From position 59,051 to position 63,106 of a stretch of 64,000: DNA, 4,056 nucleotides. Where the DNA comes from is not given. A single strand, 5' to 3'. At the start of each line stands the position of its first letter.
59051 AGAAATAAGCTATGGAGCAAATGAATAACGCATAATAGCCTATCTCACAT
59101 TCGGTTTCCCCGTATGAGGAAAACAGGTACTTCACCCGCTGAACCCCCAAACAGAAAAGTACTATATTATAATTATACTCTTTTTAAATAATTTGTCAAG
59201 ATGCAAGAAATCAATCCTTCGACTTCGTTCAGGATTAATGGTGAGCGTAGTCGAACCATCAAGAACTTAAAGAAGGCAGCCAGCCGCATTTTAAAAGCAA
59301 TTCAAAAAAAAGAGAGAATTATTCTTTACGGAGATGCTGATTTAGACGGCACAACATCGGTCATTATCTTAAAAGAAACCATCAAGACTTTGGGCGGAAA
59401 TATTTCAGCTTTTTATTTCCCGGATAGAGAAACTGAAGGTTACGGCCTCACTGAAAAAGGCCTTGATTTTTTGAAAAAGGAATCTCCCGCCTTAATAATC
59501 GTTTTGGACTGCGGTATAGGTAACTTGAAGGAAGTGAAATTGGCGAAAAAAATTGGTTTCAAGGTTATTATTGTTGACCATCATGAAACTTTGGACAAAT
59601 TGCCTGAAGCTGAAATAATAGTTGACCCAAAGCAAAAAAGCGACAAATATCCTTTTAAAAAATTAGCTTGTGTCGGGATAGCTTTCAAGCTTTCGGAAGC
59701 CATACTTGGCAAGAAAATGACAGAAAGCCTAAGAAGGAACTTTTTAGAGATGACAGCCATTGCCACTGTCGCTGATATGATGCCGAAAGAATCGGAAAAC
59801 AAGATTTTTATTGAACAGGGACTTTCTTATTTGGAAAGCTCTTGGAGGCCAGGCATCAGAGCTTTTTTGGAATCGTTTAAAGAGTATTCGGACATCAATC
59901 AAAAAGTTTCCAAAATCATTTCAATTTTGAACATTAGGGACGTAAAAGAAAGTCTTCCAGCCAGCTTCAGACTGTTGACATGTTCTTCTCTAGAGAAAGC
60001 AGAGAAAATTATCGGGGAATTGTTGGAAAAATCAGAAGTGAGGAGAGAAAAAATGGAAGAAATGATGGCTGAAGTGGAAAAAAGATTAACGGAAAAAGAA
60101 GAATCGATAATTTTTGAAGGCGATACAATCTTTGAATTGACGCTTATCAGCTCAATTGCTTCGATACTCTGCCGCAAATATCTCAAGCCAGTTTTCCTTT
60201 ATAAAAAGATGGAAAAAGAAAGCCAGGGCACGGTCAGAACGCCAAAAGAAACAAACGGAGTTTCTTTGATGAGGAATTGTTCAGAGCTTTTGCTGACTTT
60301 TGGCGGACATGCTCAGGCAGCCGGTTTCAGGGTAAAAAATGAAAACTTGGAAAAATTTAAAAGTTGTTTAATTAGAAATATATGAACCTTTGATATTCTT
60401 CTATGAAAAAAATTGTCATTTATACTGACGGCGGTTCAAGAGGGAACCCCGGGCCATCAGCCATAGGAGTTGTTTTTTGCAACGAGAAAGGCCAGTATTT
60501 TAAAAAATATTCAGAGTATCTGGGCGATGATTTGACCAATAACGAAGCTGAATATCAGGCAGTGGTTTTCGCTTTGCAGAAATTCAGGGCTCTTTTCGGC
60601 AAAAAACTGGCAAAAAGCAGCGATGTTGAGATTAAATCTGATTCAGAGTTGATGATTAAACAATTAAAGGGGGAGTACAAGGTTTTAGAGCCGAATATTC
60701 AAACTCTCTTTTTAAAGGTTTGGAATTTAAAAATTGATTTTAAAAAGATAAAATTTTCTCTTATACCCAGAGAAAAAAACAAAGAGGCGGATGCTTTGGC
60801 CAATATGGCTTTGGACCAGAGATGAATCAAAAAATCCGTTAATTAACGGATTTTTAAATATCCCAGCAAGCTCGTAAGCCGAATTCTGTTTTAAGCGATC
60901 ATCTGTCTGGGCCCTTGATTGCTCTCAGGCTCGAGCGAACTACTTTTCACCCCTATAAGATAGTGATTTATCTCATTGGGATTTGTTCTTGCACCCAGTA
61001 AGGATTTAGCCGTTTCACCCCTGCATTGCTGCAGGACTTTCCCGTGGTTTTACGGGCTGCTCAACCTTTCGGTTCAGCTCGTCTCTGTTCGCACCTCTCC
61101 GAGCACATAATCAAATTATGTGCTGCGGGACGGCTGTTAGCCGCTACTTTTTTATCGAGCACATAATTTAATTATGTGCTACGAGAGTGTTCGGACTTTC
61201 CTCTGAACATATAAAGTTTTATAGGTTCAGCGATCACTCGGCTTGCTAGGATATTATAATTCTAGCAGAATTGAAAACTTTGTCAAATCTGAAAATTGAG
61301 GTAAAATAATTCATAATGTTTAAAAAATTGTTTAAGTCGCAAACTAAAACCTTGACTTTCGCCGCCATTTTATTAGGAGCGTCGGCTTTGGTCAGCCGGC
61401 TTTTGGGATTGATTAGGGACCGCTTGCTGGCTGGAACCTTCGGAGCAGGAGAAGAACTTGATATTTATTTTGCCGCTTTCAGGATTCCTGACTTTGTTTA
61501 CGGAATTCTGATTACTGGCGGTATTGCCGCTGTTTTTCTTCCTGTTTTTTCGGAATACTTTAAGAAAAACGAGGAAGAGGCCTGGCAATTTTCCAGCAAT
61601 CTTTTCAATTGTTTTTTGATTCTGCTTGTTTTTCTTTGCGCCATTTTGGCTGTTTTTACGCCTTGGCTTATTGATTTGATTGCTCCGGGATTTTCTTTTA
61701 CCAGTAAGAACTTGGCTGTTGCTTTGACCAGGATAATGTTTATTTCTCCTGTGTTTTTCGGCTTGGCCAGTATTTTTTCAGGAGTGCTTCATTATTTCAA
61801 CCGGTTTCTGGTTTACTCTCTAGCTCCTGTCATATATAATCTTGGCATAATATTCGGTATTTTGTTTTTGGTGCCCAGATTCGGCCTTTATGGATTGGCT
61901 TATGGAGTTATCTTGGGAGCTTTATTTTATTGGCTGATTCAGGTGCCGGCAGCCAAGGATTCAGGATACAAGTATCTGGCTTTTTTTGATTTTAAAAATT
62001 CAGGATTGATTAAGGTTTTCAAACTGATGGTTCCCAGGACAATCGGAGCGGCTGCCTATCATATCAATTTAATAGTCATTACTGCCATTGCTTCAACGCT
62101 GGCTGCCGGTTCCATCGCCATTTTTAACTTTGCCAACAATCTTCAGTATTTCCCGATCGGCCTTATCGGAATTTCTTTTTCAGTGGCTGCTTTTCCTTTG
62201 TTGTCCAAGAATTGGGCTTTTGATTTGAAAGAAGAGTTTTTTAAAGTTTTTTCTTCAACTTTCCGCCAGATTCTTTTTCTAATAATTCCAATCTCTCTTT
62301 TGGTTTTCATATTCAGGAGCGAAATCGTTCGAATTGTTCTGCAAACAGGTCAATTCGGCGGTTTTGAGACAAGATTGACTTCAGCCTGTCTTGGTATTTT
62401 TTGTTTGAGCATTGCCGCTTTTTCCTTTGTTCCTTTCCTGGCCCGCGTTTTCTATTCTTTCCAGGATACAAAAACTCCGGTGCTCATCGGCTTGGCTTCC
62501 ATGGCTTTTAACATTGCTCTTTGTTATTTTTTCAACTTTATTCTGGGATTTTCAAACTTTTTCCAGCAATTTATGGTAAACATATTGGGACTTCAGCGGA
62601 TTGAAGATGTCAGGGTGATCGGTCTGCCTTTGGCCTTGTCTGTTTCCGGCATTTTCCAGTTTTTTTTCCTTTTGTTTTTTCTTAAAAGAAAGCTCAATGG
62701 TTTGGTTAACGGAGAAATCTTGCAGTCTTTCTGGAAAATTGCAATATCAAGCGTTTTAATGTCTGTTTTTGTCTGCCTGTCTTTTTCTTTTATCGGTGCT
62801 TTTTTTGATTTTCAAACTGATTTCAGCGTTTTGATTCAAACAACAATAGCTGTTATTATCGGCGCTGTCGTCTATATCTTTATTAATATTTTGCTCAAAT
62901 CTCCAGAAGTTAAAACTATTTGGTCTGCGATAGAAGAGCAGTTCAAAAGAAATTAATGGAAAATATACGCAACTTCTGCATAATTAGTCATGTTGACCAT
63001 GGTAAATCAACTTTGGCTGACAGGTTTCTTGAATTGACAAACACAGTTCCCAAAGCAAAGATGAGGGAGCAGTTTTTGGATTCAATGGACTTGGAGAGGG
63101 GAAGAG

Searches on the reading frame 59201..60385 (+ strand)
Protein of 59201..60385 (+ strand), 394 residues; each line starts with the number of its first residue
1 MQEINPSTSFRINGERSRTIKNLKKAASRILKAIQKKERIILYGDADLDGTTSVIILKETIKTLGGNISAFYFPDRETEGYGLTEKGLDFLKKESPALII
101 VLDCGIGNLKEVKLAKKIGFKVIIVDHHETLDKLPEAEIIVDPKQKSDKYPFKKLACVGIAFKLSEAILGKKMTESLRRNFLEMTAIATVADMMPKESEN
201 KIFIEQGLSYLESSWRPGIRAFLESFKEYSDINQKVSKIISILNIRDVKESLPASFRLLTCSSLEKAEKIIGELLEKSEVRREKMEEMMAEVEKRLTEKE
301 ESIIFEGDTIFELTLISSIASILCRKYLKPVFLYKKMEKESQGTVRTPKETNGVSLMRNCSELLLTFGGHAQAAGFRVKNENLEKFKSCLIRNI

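Call 12: search_protein_families(library=pfam, proteins=[window:59201-60385:+])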
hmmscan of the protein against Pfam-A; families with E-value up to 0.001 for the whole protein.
window:59201-60385:+ (394 aa): 2 families
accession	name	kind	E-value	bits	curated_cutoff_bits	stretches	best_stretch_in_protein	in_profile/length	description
PF01368.27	DHH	-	1.7e-19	70.7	28.1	1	39-189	1-125/125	DHH family, N-terminal domain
PF02272.25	DHHA1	-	3.5e-06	27.8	25.9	1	316-388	18-94/102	DHHA1 domain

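Call 13: find_related_loci(query=window:59201-60385:+, collection=genome_contigs, flank=3000)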
Query window:59201-60385:+ (394 aa) in genome_contigs; peptide patterns used: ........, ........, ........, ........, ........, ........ (x = any residue, [..] = any of these).
172 stretches matched a pattern; 5 encode a relative of the query (tblastn E <= 1e-3); 5 distinct loci.
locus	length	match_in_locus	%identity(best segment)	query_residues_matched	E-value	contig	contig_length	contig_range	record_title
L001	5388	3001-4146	65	20-394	1e-166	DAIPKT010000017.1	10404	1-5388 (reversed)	MAG TPA_asm: bacterium isolate CTOTU21511 NODE_2948_length_10404_cov_11.422553, whole genome shotgun sequence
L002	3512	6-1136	66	20-394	1e-169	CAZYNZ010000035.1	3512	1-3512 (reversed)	MAG TPA_asm: uncultured Candidatus Saccharibacteria bacterium isolate SRP178699_co1_113 genome assembly, contig: NODE_42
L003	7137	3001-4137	82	16-394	0e+0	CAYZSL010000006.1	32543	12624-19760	MAG TPA_asm: uncultured Candidatus Saccharibacteria bacterium isolate SRP178699_co1_142 genome assembly, contig: NODE_13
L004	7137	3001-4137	47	20-390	1e-109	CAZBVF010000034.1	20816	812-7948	MAG TPA_asm: uncultured Candidatus Saccharibacteria bacterium isolate SRP067234_co1_351 genome assembly, contig: k99_387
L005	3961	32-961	33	92-386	3e-41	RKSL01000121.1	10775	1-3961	MAG: Candidatus Desulfobulbus rimicarensis isolate DR15 JLJ-DNA_1_114_contig_9822, whole genome shotgun sequence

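Call 19: find_related_loci(query=window:59201-60385:+, collection=metagenome_contigs, flank=3000)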
Query window:59201-60385:+ (394 aa) in metagenome_contigs; peptide patterns used: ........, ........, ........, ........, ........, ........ (x = any residue, [..] = any of these).
324 stretches matched a pattern; 38 encode a relative of the query (tblastn E <= 1e-3); 38 distinct loci.
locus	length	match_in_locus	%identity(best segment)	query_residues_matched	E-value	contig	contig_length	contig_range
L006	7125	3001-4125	79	20-394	0e+0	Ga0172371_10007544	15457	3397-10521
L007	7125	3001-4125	79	20-394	0e+0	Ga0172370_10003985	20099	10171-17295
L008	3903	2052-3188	82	16-394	0e+0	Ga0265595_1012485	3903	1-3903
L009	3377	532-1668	82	16-394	0e+0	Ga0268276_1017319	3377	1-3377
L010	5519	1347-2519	77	4-394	0e+0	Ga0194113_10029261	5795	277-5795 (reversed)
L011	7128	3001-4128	72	20-393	0e+0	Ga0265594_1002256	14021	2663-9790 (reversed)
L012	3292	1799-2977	69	20-394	0e+0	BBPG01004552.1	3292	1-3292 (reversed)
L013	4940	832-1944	71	20-394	0e+0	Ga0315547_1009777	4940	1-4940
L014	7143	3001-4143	69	16-394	0e+0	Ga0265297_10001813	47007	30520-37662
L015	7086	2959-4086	70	20-393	0e+0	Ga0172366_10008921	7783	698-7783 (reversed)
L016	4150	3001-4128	70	20-393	0e+0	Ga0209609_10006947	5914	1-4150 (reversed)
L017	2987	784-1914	69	20-394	0e+0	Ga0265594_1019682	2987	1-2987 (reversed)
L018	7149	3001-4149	67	14-394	1e-177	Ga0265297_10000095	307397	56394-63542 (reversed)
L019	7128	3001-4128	69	20-393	3e-175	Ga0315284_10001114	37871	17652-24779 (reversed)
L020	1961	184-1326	68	16-394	0e+0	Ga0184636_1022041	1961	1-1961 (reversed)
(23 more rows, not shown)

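Call 25: find_homologous_proteins(query=window:59201-60385:+, max_evalue=1e-80)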
Query window:59201-60385:+ (394 aa): 1973 proteins with E <= 1e-80 among 8000 candidates; the best 120 are listed.
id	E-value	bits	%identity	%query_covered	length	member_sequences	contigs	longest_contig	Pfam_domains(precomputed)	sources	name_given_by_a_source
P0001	9.1e-249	842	100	100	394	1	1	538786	PF01368.28,PF02272.25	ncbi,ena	-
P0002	3.9e-211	719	86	95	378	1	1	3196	PF01368.28,PF02272.25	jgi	jgi:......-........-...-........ exonuclease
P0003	1.0e-199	681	81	96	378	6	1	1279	PF01368.28,PF02272.25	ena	-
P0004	1.3e-196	671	81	95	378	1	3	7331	PF01368.28,PF02272.25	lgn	-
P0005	5.3e-194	662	79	95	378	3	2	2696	PF01368.28,PF02272.25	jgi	-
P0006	6.6e-192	655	79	96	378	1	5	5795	PF01368.28,PF02272.25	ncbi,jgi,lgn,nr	ncbi:MAG: hypothetical protein FJZ05_01780 [Candidatus Nealsonbacteria bacterium]|nr:hypothetical pr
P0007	6.7e-178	609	75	95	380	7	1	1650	PF01368.28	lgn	-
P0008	6.8e-176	603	74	95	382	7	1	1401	PF01368.28,PF02272.25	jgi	-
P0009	1.2e-175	602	72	95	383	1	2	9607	PF01368.28,PF02272.25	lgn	-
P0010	9.6e-175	599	72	95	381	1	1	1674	PF01368.28,PF02272.25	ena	-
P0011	9.7e-175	599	72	95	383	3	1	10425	PF01368.28,PF02272.25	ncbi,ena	-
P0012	2.6e-174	598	72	95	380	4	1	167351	PF01368.28,PF02272.25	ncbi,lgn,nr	ncbi:MAG: DHH family phosphoesterase [Candidatus Nealsonbacteria bacterium]|nr:DHH family phosphoest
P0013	4.1e-174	597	72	95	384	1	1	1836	PF01368.28,PF02272.25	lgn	-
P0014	7.5e-173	593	72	95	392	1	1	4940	PF01368.28,PF02272.25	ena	-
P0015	9.6e-173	592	72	95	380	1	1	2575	PF01368.28,PF02272.25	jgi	jgi:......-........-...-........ exonuclease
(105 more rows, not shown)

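Call 27: find_encoding_contigs(protein=P0002, flank=3000, max_places=3)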
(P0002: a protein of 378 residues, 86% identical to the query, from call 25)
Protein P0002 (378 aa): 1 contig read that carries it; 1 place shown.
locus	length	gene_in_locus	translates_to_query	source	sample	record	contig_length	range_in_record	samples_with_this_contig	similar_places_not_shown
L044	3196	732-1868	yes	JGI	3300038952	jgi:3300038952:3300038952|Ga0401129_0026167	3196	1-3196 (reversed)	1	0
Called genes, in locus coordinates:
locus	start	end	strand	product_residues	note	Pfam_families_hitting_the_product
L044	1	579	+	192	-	?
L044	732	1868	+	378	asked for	PF01368:DHH, PF02272:DHHA1 (weak)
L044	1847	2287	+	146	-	PF00075:RNase_H, PF13456:RVT_3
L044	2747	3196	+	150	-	?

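Call 28: find_encoding_contigs(protein=P0004, flank=3000, max_places=3)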
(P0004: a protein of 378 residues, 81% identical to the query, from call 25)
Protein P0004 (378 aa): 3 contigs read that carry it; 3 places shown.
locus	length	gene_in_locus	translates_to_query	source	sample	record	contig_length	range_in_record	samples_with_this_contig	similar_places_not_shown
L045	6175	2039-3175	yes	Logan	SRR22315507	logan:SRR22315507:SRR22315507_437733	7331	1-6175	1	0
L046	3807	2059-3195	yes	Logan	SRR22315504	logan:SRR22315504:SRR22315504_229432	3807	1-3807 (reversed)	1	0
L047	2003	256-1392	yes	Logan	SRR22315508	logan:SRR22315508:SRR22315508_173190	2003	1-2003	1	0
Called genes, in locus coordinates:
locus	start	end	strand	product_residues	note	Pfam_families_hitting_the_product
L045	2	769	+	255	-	?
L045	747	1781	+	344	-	PF00162:PGK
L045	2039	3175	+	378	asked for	PF01368:DHH, PF02272:DHHA1 (weak)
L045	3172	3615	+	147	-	PF00075:RNase_H, PF13456:RVT_3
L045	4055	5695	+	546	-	PF03023:MurJ, PF01943:Polysacc_synt (weak), PF01554:MatE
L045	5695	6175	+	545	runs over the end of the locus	?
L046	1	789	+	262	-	?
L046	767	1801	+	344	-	PF00162:PGK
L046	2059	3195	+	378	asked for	PF01368:DHH, PF02272:DHHA1 (weak)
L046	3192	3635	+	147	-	PF00075:RNase_H, PF13456:RVT_3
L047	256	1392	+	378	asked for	PF01368:DHH, PF02272:DHHA1 (weak)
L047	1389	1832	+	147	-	PF00075:RNase_H, PF13456:RVT_3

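Call 29: find_encoding_contigs(protein=P0001, flank=1000, max_places=3)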
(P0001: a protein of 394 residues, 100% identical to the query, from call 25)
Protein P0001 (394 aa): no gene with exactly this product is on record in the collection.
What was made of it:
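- Tried and rejected: An exact look-up of the window's DHH protein was not on record (call 29).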

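Call 32: find_encoding_contigs(protein=P0007, flank=3000, max_places=2)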
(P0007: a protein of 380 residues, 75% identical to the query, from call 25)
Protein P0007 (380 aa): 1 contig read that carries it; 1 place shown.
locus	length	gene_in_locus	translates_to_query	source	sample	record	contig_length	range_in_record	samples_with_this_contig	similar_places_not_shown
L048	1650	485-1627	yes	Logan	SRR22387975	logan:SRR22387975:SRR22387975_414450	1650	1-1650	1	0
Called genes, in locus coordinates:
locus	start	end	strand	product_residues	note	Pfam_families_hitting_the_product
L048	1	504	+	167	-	?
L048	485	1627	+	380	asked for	PF01368:DHH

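Call 33: find_encoding_contigs(protein=P0009, flank=3000, max_places=2)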
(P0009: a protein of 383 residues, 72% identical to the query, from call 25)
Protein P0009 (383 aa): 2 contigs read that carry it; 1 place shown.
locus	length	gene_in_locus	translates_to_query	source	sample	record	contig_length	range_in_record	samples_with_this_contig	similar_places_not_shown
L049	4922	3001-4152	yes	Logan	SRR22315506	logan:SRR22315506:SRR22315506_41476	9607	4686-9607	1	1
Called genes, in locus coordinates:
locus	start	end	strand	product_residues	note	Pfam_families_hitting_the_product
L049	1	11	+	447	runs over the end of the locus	PF26449:DUF8128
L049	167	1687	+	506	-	PF10412:TrwB_AAD_bind, PF12696:TraG-D_C (weak), PF23477:zf_Tbcl_2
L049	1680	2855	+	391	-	PF00162:PGK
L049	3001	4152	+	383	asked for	PF01368:DHH, PF02272:DHHA1 (weak)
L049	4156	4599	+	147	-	PF00075:RNase_H, PF13456:RVT_3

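Call 34: find_encoding_contigs(protein=P0008, flank=3000, max_places=2)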
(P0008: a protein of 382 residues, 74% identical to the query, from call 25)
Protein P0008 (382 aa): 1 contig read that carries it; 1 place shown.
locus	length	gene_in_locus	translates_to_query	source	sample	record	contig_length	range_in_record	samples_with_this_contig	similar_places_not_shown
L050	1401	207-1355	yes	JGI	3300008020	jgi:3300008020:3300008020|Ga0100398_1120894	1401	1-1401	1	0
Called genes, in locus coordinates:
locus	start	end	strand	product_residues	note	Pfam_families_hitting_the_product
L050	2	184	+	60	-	?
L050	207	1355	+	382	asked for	PF01368:DHH, PF02272:DHHA1 (weak)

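Call 43: find_encoding_contigs(protein=P0011, flank=3000, max_places=2)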
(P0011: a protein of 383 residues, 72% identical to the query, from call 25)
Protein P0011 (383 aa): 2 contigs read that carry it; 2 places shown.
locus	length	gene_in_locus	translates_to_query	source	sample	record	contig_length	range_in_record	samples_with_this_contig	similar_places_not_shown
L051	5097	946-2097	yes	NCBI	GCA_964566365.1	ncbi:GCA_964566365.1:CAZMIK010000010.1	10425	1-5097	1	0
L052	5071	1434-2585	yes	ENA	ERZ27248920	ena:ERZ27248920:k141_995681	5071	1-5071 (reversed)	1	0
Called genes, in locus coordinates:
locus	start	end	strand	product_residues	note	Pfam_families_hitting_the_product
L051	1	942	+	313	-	?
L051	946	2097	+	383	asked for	PF01368:DHH, PF02272:DHHA1 (weak)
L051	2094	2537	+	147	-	PF00075:RNase_H, PF13456:RVT_3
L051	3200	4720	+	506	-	PF03023:MurJ, PF01554:MatE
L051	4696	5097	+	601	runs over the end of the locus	PF00009:GTP_EFTU, PF22042:EF-G_D2 (weak), PF03144:GTP_EFTU_D2, PF14492:EFG_III, PF00679:EFG_C, PF06421:LepA_C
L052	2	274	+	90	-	?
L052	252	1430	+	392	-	PF00162:PGK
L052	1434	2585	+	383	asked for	PF01368:DHH, PF02272:DHHA1 (weak)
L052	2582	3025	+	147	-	PF00075:RNase_H, PF13456:RVT_3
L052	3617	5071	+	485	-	?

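Call 44: find_encoding_contigs(protein=P0012, flank=3000, max_places=2)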
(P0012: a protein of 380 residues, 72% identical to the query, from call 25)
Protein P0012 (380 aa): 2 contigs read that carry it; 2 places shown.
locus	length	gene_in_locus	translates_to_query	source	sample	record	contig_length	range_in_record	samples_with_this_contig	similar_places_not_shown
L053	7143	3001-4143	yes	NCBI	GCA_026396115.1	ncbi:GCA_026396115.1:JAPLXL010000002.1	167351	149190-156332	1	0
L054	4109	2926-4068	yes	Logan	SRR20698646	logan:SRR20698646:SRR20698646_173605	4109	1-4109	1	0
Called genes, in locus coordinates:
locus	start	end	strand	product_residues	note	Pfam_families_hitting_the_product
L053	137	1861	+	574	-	PF01935:DUF87 (weak), PF10412:TrwB_AAD_bind, PF12696:TraG-D_C (weak), PF23477:zf_Tbcl_2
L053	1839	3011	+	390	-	PF00162:PGK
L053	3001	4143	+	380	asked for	PF02272:DHHA1 (faint), PF01368:DHH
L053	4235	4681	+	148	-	PF00075:RNase_H, PF13456:RVT_3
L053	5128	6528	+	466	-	PF03023:MurJ, PF13440:Polysacc_synt_3, PF01554:MatE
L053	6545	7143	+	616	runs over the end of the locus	PF00009:GTP_EFTU, PF00071:Ras (weak), PF22042:EF-G_D2, PF03144:GTP_EFTU_D2, PF14492:EFG_III, PF00679:EFG_C, PF06421:LepA_C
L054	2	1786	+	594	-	?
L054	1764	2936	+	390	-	PF00162:PGK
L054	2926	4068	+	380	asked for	PF02272:DHHA1 (faint), PF01368:DHH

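Call 45: find_encoding_contigs(protein=P0013, flank=3000, max_places=2)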
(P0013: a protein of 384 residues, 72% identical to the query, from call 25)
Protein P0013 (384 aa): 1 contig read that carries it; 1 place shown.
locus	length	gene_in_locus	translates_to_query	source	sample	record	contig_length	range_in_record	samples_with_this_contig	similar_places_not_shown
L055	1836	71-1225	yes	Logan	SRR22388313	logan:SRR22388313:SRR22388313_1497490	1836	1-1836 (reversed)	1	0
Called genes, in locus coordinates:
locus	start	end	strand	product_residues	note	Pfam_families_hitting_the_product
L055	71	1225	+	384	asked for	PF01368:DHH, PF02272:DHHA1 (weak)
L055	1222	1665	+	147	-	PF00075:RNase_H, PF13456:RVT_3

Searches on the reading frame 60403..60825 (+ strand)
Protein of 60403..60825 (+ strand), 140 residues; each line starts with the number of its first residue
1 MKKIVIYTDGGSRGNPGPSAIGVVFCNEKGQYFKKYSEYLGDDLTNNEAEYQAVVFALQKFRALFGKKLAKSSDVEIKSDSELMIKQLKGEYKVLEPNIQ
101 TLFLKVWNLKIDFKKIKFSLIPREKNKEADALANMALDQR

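Call 12: search_protein_families(library=pfam, proteins=[window:60403-60825:+])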
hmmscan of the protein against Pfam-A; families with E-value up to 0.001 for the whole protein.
window:60403-60825:+ (140 aa): 2 families
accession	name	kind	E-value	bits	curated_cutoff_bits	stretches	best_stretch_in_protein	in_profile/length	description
PF13456.12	RVT_3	-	1.6e-22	80.1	21.6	1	8-136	2-123/123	Reverse transcriptase-like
PF00075.30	RNase_H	-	8.7e-13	49.1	25.8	1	2-89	2-76/141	RNase H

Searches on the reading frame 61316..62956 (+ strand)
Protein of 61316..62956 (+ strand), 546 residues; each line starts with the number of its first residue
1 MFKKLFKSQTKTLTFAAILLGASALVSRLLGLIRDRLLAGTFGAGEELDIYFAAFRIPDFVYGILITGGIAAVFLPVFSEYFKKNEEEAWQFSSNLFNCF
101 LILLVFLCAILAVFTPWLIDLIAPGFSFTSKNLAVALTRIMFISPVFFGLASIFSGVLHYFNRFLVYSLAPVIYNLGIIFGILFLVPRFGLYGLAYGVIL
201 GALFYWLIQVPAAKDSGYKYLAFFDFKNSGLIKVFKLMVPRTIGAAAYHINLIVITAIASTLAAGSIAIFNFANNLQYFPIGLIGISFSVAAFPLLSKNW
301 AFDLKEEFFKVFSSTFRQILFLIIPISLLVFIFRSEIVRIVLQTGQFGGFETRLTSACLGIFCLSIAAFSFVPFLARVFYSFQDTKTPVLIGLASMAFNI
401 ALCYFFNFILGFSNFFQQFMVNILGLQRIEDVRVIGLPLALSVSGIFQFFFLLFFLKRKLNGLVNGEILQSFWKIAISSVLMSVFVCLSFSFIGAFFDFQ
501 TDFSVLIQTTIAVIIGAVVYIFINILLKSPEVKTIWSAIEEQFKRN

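Call 12: search_protein_families(library=pfam, proteins=[window:61316-62956:+])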
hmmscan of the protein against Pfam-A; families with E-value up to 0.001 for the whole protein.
window:61316-62956:+ (546 aa): 2 families
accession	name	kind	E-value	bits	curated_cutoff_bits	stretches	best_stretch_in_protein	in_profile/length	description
PF03023.19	MurJ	-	6.6e-86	289.1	27.4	1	39-494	2-437/451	Lipid II flippase MurJ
PF01554.23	MatE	-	1.2e-08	35.3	24.9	1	253-405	14-161/161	MatE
